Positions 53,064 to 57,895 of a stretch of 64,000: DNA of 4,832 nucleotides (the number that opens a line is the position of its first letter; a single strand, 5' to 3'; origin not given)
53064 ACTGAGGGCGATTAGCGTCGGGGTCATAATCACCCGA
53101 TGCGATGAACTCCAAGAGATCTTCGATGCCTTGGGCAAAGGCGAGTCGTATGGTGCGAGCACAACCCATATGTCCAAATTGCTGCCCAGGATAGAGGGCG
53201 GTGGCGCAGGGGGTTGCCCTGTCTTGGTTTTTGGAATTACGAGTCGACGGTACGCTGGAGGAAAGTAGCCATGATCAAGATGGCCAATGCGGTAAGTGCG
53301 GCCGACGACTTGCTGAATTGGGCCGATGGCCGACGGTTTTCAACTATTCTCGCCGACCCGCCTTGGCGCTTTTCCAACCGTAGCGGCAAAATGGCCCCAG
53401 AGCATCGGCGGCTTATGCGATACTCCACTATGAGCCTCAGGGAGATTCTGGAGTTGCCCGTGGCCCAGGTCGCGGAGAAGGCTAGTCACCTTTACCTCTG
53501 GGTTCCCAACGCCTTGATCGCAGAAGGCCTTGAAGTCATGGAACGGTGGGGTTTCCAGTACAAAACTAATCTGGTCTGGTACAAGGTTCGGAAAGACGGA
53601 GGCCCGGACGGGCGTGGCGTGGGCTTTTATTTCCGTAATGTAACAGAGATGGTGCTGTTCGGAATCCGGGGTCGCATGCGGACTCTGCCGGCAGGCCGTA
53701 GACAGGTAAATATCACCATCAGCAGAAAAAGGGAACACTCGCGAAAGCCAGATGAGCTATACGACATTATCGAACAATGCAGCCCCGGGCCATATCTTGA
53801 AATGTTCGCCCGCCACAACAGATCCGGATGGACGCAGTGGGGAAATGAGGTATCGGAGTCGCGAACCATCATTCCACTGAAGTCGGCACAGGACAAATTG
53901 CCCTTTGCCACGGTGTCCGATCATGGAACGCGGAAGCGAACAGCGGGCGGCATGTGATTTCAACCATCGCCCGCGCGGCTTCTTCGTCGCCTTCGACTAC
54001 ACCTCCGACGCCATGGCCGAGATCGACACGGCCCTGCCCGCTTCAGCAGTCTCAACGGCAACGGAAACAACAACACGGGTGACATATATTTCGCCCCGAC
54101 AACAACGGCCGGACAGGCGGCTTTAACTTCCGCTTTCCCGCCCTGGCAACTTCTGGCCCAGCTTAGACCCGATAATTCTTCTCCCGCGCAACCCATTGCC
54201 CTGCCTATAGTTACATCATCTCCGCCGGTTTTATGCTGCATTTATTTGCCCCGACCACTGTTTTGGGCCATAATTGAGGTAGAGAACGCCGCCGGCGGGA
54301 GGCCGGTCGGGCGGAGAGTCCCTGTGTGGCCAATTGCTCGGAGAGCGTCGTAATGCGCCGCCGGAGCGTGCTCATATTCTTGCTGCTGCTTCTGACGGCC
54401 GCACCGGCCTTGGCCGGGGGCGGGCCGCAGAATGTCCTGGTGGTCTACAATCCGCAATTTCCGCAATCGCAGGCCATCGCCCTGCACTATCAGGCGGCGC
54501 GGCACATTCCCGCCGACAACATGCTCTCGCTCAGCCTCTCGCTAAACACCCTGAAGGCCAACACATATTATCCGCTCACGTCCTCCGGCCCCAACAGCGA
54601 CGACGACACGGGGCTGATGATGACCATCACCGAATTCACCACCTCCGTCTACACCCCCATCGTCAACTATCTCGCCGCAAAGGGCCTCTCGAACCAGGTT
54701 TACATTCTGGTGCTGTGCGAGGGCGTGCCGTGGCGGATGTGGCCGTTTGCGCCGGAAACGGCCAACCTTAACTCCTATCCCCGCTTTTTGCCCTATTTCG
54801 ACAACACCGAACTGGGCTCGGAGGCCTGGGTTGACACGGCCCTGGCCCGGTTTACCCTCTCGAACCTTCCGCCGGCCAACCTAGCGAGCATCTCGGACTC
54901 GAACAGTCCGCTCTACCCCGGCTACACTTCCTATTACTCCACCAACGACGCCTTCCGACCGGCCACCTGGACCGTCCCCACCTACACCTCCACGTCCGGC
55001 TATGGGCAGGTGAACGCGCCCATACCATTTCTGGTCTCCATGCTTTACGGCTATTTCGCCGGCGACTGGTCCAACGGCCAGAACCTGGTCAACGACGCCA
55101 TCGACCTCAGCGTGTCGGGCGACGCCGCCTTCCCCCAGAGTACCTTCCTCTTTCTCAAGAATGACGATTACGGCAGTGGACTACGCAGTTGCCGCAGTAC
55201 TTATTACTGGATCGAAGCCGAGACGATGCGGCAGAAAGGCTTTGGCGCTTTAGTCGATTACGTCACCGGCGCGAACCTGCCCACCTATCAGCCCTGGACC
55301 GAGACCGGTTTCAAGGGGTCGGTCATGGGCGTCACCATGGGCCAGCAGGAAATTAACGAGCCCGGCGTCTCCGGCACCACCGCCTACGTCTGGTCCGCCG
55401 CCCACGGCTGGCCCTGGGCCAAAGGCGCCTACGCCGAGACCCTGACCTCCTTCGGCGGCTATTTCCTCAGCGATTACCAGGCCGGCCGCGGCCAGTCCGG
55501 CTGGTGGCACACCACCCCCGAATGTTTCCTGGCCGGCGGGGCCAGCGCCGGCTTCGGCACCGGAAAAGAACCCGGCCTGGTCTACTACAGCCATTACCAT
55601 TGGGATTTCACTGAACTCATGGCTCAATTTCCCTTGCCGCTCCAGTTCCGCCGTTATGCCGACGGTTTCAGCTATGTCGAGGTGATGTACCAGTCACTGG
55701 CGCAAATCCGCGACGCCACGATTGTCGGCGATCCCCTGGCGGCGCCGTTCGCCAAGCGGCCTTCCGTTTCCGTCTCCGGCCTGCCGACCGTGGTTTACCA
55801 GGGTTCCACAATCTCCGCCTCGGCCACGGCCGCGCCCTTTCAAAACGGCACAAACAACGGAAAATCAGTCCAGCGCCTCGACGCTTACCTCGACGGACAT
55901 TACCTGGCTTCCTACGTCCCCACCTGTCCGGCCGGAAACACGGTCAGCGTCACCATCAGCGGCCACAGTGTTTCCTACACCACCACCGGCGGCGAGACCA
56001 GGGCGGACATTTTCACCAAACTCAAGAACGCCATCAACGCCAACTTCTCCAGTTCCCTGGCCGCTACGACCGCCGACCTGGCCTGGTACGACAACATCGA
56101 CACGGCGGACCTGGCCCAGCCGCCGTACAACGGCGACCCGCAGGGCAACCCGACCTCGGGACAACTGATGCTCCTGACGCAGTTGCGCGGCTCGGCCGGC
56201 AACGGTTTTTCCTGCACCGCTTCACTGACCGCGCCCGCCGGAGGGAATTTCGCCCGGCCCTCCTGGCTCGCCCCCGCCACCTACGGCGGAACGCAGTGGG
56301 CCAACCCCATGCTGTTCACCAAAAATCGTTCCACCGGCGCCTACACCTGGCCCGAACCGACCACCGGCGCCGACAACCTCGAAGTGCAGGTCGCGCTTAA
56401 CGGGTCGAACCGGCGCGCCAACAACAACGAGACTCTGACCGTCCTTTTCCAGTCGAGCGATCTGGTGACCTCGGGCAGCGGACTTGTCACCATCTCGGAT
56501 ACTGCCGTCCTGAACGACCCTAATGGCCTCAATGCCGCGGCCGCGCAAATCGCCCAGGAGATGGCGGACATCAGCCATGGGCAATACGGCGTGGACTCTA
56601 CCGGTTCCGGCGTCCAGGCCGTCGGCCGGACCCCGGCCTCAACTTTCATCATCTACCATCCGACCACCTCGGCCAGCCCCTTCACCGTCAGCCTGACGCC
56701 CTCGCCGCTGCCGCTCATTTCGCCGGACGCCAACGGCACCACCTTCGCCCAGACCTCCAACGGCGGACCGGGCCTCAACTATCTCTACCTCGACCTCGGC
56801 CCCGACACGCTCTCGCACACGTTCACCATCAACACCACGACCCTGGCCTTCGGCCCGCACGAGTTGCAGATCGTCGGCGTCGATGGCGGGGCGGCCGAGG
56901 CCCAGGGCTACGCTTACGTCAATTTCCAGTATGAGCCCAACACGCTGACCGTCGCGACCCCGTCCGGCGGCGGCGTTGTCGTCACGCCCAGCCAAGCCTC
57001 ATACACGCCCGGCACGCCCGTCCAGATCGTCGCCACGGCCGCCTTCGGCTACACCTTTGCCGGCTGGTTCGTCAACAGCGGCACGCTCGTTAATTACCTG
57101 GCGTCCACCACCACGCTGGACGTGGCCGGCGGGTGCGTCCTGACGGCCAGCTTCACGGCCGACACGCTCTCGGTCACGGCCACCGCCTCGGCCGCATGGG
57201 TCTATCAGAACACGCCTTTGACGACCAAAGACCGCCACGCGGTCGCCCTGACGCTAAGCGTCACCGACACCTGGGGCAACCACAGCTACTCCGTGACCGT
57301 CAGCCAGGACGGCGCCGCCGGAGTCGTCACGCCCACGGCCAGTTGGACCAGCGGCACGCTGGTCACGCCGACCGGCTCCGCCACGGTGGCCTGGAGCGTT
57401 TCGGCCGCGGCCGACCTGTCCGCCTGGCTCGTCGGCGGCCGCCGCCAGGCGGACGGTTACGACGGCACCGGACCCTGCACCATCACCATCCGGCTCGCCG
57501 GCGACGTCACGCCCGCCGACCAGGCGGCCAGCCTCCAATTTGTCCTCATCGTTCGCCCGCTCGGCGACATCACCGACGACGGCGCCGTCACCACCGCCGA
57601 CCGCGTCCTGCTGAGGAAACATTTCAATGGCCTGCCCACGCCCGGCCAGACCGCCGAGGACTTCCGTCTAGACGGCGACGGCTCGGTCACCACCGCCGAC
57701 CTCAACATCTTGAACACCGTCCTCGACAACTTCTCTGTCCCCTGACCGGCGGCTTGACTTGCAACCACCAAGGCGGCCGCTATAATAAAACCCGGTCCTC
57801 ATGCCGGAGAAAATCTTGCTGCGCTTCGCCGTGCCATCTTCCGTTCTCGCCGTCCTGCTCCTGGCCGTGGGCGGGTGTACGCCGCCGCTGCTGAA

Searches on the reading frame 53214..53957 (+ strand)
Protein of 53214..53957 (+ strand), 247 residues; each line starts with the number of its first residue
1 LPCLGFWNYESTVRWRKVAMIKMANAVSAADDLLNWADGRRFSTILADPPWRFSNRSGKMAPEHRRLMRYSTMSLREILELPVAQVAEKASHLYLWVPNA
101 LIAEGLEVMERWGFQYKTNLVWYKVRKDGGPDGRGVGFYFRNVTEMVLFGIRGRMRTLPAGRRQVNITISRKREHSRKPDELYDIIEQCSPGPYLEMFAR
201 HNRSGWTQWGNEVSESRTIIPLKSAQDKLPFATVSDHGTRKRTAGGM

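Call 5: search_protein_families(library=pfam, proteins=[window:53214-53957:+], max_evalue=0.1)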
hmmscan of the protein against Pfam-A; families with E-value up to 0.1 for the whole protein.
window:53214-53957:+ (247 aa): 1 family
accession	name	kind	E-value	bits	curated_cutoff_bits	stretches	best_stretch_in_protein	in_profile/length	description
PF05063.20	MT-A70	-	1.2e-32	113.6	23.9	1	42-212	1-172/172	MT-A70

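Call 6: search_protein_families(library=ncbifam, proteins=[window:53214-53957:+], max_evalue=0.1)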
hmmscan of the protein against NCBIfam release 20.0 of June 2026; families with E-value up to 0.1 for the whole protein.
window:53214-53957:+ (247 aa): 0 families

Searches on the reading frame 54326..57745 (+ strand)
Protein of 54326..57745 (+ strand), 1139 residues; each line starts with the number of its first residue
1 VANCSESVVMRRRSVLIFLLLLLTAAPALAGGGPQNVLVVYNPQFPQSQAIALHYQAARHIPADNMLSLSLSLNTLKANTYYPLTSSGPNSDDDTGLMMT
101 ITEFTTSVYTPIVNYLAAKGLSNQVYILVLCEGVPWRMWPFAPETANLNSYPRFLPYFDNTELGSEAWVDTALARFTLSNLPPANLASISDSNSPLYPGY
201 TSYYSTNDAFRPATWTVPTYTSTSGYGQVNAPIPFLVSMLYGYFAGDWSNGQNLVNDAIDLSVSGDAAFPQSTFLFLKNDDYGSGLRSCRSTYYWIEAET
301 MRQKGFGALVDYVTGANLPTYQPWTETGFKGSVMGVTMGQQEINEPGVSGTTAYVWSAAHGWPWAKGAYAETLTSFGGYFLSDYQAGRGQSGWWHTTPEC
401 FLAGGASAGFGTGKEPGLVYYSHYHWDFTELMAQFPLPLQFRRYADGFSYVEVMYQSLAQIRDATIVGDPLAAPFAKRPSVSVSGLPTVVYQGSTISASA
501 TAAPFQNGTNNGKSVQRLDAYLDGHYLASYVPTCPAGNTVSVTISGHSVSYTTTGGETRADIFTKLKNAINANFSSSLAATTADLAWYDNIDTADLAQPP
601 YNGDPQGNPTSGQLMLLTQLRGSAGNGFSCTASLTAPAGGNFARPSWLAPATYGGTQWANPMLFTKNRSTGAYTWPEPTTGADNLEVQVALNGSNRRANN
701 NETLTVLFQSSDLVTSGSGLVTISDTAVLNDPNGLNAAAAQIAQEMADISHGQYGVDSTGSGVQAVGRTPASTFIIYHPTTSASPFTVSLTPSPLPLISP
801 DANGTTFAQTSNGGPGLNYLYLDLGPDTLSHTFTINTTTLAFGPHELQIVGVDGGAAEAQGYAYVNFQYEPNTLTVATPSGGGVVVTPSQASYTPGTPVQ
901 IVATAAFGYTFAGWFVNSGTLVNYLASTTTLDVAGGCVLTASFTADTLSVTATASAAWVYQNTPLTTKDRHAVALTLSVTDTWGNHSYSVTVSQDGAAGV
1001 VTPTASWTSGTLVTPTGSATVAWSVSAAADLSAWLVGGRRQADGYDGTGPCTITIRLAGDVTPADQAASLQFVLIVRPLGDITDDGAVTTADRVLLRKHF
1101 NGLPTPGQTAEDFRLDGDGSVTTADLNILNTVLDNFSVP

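Call 5: search_protein_families(library=pfam, proteins=[window:54326-57745:+], max_evalue=0.1)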
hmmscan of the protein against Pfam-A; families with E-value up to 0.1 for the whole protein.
window:54326-57745:+ (1139 aa): 3 families
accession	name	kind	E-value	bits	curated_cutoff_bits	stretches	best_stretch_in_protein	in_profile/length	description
PF18998.6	Flg_new_2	-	1.5e-08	34.9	23.6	1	876-946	3-72/73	Divergent InlB B-repeat domain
PF00404.24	Dockerin_1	-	0.00016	22.2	22.9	1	1079-1130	1-53/57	Dockerin type I domain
PF09479.16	Flg_new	-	0.026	15.1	27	1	881-929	8-53/65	Listeria-Bacteroides repeat domain (List_Bact_rpt)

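Call 6: search_protein_families(library=ncbifam, proteins=[window:54326-57745:+], max_evalue=0.1)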
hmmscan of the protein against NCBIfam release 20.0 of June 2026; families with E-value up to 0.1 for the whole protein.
window:54326-57745:+ (1139 aa): 1 family
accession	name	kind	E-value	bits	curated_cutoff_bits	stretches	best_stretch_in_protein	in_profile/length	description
TIGR03790.1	TIGR03790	subfamily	3.9e-13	49.6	67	2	35-139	1-91/316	TIGR03790 family protein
